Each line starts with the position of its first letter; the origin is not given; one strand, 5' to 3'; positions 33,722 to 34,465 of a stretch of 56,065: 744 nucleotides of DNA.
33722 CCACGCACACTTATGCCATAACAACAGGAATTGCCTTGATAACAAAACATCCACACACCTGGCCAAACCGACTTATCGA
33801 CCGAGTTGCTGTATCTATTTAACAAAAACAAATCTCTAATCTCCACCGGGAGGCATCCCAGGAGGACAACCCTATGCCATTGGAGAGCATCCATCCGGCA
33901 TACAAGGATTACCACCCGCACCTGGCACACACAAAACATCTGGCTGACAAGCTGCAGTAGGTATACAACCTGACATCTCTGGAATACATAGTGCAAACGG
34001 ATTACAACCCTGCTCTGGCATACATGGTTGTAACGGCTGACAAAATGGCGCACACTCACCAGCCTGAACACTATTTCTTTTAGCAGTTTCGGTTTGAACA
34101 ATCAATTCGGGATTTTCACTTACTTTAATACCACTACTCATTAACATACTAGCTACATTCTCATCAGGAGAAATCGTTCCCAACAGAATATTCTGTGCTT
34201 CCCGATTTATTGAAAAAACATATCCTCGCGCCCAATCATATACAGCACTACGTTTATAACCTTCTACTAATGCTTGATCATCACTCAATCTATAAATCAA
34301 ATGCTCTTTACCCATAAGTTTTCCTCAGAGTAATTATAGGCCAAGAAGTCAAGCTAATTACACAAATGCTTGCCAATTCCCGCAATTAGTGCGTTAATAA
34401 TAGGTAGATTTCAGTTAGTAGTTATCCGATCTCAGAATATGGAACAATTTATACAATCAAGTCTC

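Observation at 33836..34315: Orphan protein with a (Cys-x-Pro) x10 repeat tail and a possible cis peptide-recognition domain: candidate modified-peptide precursor or thiolate-rich binder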

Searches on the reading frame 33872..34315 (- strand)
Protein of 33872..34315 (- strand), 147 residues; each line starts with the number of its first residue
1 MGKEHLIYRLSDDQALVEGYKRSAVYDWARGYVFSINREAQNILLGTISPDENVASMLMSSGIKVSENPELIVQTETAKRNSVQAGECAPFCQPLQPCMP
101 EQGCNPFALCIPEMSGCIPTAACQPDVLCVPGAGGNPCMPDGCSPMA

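Call 3: search_protein_families(library=pfam, proteins=[window:33872-34315:-], max_evalue=1)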
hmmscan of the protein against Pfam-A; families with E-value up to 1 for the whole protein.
window:33872-34315:- (147 aa): 0 families

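Call 4: search_protein_families(library=ncbifam, proteins=[window:33872-34315:-], max_evalue=1)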
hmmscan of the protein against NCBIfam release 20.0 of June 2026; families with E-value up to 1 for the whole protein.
window:33872-34315:- (147 aa): 0 families

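Call 6: find_homologous_proteins(query=window:33872-34315:-, max_evalue=0.01)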
Query window:33872-34315:- (147 aa): 2 proteins with E <= 0.01 among 4 candidates.
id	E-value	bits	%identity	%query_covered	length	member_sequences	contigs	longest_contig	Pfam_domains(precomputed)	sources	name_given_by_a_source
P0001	7.8e-35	138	85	53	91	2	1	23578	-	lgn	-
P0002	1.5e-32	130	78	53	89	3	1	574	-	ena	-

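Call 9: find_encoding_contigs(protein=P0001, flank=10000)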
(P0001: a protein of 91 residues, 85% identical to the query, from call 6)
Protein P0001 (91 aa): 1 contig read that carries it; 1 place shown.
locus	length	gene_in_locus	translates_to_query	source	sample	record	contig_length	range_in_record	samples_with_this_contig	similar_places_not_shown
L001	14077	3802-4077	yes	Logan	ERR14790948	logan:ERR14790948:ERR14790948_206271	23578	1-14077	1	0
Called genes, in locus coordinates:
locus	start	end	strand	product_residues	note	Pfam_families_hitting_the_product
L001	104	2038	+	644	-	PF06480:FtsH_ext (weak), PF00004:AAA, PF07728:AAA_5 (weak), PF17862:AAA_lid_3, PF01434:Peptidase_M41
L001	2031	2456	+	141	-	PF00520:Ion_trans (weak), PF07885:Ion_trans_2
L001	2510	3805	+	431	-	PF04055:Radical_SAM, PF13186:SPASM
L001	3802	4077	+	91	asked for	-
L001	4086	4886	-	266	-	-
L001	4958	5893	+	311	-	PF02739:5_3_exonuc_N, PF01367:5_3_exonuc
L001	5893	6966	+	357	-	PF13439:Glyco_transf_4, PF00534:Glycos_transf_1, PF13692:Glyco_trans_1_4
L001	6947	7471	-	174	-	-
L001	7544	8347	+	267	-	PF01149:Fapy_DNA_glyco, PF06831:H2TH, PF06827:zf-FPG_IleRS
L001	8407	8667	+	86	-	-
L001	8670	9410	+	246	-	PF02348:CTP_transf_3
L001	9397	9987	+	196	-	-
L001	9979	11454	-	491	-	PF00285:Citrate_synt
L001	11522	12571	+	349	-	PF02463:SMC_N, PF13175:AAA_15, PF13476:AAA_23, PF13304:AAA_21 (faint)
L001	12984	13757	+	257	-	PF01256:Carb_kinase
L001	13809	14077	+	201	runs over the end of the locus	PF00156:Pribosyltran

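Call 10: find_encoding_contigs(protein=P0002, flank=10000)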
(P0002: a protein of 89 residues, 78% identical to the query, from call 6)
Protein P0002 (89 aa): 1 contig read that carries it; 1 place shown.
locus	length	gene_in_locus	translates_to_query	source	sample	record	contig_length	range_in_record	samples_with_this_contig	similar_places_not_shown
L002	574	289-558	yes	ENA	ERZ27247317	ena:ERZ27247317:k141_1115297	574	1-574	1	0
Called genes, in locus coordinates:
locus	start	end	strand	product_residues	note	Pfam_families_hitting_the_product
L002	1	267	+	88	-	?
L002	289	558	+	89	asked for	-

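Call 15: search_protein_families(library=ncbifam, proteins=[L001:2510-3805:+, P0001, L001:4086-4886:-], max_evalue=0.1)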
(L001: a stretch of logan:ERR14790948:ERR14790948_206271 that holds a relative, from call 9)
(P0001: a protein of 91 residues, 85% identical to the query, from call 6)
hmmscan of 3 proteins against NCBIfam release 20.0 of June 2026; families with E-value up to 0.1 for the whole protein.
L001:2510-3805:+ (431 aa): 72 families (the best 25 are shown)
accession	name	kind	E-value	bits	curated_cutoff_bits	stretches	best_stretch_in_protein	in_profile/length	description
TIGR04545.1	rSAM_ahbD_hemeb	equivalog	2.9e-27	96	500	2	85-270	3-188/339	heme b synthase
TIGR04055.1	rSAM_NirJ2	equivalog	7.3e-27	94.7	500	2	90-268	7-182/326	putative heme d1 biosynthesis radical SAM protein NirJ2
TIGR04193.1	SPASM_w_grasp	equivalog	2.7e-25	89.5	175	1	295-401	230-334/342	grasp-with-spasm system SPASM domain peptide maturase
TIGR04546.1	rSAM_ahbC_deAc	equivalog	8.3e-24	84.1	650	1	88-267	44-220/390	12,18-didecarboxysiroheme deacetylase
TIGR04054.1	rSAM_NirJ1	equivalog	1.6e-22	79.6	650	1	89-267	42-217/387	putative heme d1 biosynthesis radical SAM protein NirJ1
TIGR03962.1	mycofact_rSAM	equivalog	4e-22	78.8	265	1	86-392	16-333/339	mycofactocin radical SAM maturase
TIGR04053.2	TIGR04053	equivalog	5.5e-22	78.5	395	2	88-270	13-196/366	TIGR04053 family radical SAM/SPASM domain-containing protein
TIGR04051.1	rSAM_NirJ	equivalog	1.5e-21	76.7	515.45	1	91-271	10-187/354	heme d1 biosynthesis radical SAM protein NirJ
NF045574.1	sacti_mat_StsB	exception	3.1e-20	72.5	625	1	76-383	89-408/466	StsB family radical SAM/SPASM domain sactipeptide maturase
NF050035.1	rSAM_WgK_link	exception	4.4e-20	72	650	1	88-271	14-195/367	radical SAM/SPASM peptide maturase WgkB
TIGR04347.1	pseudo_SAM_Halo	equivalog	4.7e-20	72.2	525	1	86-268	42-220/390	TIGR04347 family pseudo-SAM/SPASM protein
TIGR04251.1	SCM_rSAM_ScmF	equivalog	2.5e-19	69.9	400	1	89-268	10-190/353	SynChlorMet cassette radical SAM/SPASM protein ScmF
TIGR02109.1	PQQ_syn_pqqE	equivalog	8.4e-19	67.7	381.35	1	87-409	11-349/358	pyrroloquinoline quinone biosynthesis protein PqqE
TIGR04317.1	W_rSAM_matur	equivalog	5.7e-18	65.1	380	1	86-370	7-320/349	tungsten cofactor oxidoreductase radical SAM maturase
TIGR02666.1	moaA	equivalog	8.7e-18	64.4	284.05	1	88-253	15-186/336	GTP 3',8-cyclase MoaA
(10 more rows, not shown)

P0001 (91 aa): 0 families

L001:4086-4886:- (266 aa): 1 family
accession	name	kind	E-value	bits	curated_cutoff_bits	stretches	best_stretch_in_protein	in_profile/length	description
NF049849.1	HEXXH_WD0702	equivalog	0.086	12.5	125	0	148-174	83-109/223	WD_0702 family putative metalloprotease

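Call 18: search_protein_representatives(protein=window:33875-34315:-)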
Query: 147 residues. Proteins with E-value up to 0.001 (for the whole library): 5; up to 1e-10: 3; up to 1e-30: 1. The best 5 are listed.
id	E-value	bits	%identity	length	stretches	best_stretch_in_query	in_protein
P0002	4.8e-33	130.2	88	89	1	81-147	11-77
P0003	4.4e-27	110.8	67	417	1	1-82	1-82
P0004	6.0e-17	77.9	52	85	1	68-147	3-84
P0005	8.9e-06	41.7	34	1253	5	103-139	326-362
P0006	8.7e-05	38.5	46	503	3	80-134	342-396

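Call 20: find_encoding_contigs(protein=P0003, flank=10000)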
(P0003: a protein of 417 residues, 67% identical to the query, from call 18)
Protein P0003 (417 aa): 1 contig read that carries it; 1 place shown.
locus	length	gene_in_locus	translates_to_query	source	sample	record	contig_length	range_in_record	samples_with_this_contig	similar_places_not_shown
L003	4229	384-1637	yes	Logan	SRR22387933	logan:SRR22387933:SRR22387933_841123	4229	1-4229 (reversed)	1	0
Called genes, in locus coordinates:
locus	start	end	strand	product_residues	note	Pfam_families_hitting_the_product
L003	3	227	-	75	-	?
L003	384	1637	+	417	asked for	PF04055:Radical_SAM, PF13186:SPASM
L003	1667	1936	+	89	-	-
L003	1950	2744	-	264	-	-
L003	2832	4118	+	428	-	PF00675:Peptidase_M16, PF05193:Peptidase_M16_C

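Call 21: find_encoding_contigs(protein=P0004, flank=10000)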
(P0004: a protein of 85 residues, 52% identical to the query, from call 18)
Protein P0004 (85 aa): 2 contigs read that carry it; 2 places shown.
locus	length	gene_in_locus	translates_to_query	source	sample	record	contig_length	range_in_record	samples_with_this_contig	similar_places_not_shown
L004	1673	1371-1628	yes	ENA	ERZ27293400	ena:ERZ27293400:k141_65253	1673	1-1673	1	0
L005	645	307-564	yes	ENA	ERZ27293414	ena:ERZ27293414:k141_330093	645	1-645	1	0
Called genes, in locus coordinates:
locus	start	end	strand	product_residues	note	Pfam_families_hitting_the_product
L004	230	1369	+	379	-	PF04055:Radical_SAM, PF13186:SPASM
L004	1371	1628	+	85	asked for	-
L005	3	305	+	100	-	?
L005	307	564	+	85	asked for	-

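Call 28: find_homologous_proteins(query=L003:384-1634:+, max_evalue=1e-20)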
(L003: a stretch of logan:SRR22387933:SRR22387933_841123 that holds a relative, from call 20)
Query L003:384-1634:+ (417 aa): 761 proteins with E <= 1e-20 among 4028 candidates; the best 120 are listed.
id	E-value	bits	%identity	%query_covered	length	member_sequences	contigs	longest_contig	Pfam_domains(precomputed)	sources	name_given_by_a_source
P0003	1.6e-284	961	100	100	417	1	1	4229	PF13186.12,PF04055.28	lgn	-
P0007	2.0e-185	635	65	100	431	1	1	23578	PF13186.12,PF04055.28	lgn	-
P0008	1.4e-115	405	45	99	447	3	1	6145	PF13186.12,PF04055.28,PF13353.12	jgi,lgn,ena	-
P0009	6.3e-112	393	46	96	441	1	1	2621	PF13186.12,PF04055.28,PF13353.12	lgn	-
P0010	2.4e-111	391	45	95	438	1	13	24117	PF13186.12,PF04055.28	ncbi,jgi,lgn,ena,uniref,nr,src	ncbi:hypothetical protein A3F03_03245 [Candidatus Roizmanbacteria bacterium RIFCSPHIGHO2_12_FULL_41_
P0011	8.5e-111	389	44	96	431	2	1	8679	PF13186.12,PF04055.28,PF13353.12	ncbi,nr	ncbi:radical SAM protein [Candidatus Roizmanbacteria bacterium]|nr:radical SAM protein [Candidatus R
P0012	1.8e-108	381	45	94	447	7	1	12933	PF13186.12,PF04055.28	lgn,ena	-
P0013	2.2e-107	378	44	97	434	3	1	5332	PF13186.12,PF04055.28,PF13353.12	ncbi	-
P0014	4.6e-107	377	43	96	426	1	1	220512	PF13186.12,PF04055.28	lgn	-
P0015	5.8e-107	377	45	94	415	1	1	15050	PF04055.28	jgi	jgi:radical SAM protein with 4Fe4S-binding SPASM domain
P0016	1.4e-106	375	44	95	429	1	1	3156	PF13186.12,PF04055.28,PF13353.12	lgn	-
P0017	1.8e-106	375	43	97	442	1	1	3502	PF13186.12,PF04055.28,PF13353.12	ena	-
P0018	2.3e-106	375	43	97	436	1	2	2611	PF13186.12,PF04055.28,PF13353.12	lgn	-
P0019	1.7e-105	372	43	97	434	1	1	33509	PF13186.12,PF04055.28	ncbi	ncbi:MAG: radical SAM protein [Candidatus Daviesbacteria bacterium]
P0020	1.9e-105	372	43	97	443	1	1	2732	PF13186.12,PF04055.28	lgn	-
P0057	2.0e-96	342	41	97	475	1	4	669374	PF13186.12,PF04055.28,PF19238.6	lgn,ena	-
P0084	5.1e-94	334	42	95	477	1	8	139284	PF13186.12,PF04055.28,PF19238.6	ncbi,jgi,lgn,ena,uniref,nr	ncbi:hypothetical protein A2686_05265 [Candidatus Woesebacteria bacterium RIFCSPHIGHO2_01_FULL_38_10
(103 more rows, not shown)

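Call 30: find_encoding_contigs(protein=P0010, flank=4000, max_places=2)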
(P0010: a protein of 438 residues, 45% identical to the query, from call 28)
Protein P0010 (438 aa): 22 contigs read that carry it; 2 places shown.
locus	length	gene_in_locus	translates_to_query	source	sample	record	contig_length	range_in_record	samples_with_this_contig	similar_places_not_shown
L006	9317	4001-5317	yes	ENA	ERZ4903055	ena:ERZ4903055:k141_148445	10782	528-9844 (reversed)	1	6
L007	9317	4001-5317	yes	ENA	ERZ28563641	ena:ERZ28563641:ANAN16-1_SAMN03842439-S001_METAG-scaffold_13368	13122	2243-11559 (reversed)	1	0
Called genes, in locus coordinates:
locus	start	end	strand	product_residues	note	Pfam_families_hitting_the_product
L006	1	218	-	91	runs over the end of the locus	-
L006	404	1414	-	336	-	PF13936:HTH_38, PF13384:HTH_23 (faint)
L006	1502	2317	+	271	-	-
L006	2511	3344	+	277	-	-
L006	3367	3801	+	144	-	-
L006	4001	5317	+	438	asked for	PF04055:Radical_SAM, PF13186:SPASM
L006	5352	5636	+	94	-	-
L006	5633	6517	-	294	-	-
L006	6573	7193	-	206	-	PF06500:FrsA-like (weak), PF02129:Peptidase_S15, PF01738:DLH (weak), PF12146:Hydrolase_4, PF00561:Abhydrolase_1, PF12697:Abhydrolase_6 (weak), PF20408:Abhydrolase_11 (weak), PF12740:PETase (weak), +3 more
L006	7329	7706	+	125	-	PF00072:Response_reg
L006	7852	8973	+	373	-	PF13493:DUF4118, PF00512:HisKA (weak), PF02518:HATPase_c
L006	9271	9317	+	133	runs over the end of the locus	PF12732:YtxH (weak)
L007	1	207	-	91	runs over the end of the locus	-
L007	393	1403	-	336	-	PF13936:HTH_38, PF13384:HTH_23 (faint)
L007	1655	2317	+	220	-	-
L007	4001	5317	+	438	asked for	PF04055:Radical_SAM, PF13186:SPASM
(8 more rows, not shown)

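Call 31: find_encoding_contigs(protein=P0008, flank=4000, max_places=2)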
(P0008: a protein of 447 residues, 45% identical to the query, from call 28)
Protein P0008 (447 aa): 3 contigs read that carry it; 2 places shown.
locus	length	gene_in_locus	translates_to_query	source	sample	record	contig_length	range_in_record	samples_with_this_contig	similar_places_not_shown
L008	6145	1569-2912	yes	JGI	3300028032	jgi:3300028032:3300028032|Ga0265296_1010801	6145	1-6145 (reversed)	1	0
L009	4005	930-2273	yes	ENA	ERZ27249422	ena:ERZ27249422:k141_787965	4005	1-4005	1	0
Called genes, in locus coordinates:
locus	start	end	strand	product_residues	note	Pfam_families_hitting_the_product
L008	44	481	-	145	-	PF02502:LacAB_rpiB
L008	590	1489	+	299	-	PF01026:TatD_DNase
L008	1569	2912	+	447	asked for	PF04055:Radical_SAM, PF13353:Fer4_12 (faint), PF13186:SPASM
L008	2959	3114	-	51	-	-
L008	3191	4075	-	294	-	-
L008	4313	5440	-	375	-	PF13439:Glyco_transf_4 (weak), PF00534:Glycos_transf_1, PF13692:Glyco_trans_1_4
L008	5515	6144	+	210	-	?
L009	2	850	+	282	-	?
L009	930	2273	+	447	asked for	PF04055:Radical_SAM, PF13353:Fer4_12 (faint), PF13186:SPASM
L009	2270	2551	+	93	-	-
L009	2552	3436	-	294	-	-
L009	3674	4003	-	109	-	?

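Call 32: find_encoding_contigs(protein=P0014, flank=4000, max_places=2)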
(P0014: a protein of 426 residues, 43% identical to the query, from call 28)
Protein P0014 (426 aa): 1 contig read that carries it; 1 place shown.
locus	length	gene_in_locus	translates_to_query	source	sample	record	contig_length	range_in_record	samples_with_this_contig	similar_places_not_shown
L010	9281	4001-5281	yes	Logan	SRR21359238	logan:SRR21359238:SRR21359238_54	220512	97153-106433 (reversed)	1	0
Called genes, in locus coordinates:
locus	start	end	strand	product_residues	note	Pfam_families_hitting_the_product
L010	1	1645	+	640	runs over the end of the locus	PF00580:UvrD-helicase, PF13245:AAA_19, PF01443:Viral_helicase1 (faint), PF13361:UvrD_C, PF13538:UvrD_C_2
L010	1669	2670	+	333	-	PF01738:DLH (faint), PF12697:Abhydrolase_6 (weak), PF00326:Peptidase_S9 (weak), PF12146:Hydrolase_4 (faint)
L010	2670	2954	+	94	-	-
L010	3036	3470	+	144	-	PF04024:PspC, PF18917:LiaI-LiaF-like_TM1, PF22570:LiaF-TM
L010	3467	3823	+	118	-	PF18917:LiaI-LiaF-like_TM1, PF22570:LiaF-TM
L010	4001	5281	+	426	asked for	PF04055:Radical_SAM, PF13186:SPASM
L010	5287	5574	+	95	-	-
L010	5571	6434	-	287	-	-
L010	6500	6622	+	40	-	-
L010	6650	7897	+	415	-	PF08529:NusA_N, PF13184:KH_NusA_1st, PF07650:KH_2 (faint), PF26594:KH_NusA_2nd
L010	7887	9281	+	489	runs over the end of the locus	PF00009:GTP_EFTU, PF00025:Arf (weak), PF01926:MMR_HSR1, PF02421:FeoB_N (weak), PF22042:EF-G_D2, PF11987:IF-2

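Call 40: search_solved_structures(query=P0003, max_evalue=0.001, show_alignments=2)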
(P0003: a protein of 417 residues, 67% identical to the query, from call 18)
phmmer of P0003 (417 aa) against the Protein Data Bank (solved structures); distinct sequences matched with E-value up to 0.001: 16.
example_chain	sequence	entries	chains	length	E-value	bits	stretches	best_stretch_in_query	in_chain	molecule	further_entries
6efn_A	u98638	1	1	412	4.9e-09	39.1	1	87-338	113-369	Sporulation killing factor maturation protein SkfB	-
7vob_C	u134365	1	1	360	6.1e-07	32.2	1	85-255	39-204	Cytosylglucuronate decarboxylase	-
7voc_C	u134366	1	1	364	6.3e-07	32.1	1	85-255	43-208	Cytosylglucuronate decarboxylase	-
2fb2_A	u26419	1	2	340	2.2e-06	30.4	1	86-235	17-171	Molybdenum cofactor biosynthesis protein A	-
8wm2_A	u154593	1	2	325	2.4e-06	30.3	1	49-278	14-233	Fe-S radical SAM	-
1tv7_A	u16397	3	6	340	3.3e-06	29.8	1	86-235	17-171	Molybdenum cofactor biosynthesis protein A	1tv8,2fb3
4m7t_A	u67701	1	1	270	7.7e-06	28.6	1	84-218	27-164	BtrN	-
4m7s_A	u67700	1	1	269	1.2e-05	27.9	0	86-218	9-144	BtrN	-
7tol_A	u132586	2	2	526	2.5e-05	26.9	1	84-188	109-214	glycerol dibiphytanyl glycerol tetraether - macrocyclic archaeol synthase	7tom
9dfu_A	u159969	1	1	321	4.1e-05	26.2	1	92-251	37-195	Radical SAM core domain-containing protein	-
9dfn_A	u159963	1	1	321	4.5e-05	26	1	92-251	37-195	Radical SAM core domain-containing protein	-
8vpo_A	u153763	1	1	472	0.00017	24.1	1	86-257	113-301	Radical SAM core domain-containing protein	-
6b4c_A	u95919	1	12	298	0.00038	23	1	91-248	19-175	Viperin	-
9dgw_A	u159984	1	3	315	0.00043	22.8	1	91-248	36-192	Radical SAM core domain-containing protein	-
9dfw_A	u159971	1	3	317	0.00046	22.7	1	91-248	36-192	Radical SAM core domain-containing protein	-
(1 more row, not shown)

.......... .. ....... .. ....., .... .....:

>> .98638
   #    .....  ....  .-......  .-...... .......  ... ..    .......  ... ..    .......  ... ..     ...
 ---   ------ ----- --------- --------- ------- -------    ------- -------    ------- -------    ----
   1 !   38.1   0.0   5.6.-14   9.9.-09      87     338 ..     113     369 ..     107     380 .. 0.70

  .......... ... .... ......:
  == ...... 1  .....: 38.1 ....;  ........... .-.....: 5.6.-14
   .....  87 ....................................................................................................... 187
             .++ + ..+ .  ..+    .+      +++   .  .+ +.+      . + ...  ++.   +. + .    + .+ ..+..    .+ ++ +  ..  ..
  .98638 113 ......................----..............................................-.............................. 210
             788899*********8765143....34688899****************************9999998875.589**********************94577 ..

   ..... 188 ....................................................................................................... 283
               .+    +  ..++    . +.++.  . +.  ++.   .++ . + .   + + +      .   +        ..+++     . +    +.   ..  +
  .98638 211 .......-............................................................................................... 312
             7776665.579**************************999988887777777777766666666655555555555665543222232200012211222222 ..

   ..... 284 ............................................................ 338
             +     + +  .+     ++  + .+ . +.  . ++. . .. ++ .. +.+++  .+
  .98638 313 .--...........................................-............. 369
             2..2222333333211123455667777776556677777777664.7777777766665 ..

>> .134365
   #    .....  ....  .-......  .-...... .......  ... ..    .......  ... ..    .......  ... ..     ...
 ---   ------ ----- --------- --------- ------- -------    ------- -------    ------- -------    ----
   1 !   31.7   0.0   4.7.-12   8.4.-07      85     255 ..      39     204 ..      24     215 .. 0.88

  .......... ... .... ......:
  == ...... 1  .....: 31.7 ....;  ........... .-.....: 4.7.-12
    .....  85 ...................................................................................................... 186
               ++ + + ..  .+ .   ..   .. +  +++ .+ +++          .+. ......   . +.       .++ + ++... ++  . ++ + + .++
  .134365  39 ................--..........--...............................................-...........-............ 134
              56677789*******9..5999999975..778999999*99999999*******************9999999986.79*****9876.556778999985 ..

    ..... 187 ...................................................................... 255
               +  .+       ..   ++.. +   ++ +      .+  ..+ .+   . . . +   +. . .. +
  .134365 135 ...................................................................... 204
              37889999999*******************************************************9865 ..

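Call 41: search_solved_structures(query=window:33875-34315:-, max_evalue=10)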
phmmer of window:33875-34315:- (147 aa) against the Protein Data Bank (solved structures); distinct sequences matched with E-value up to 10: 0.
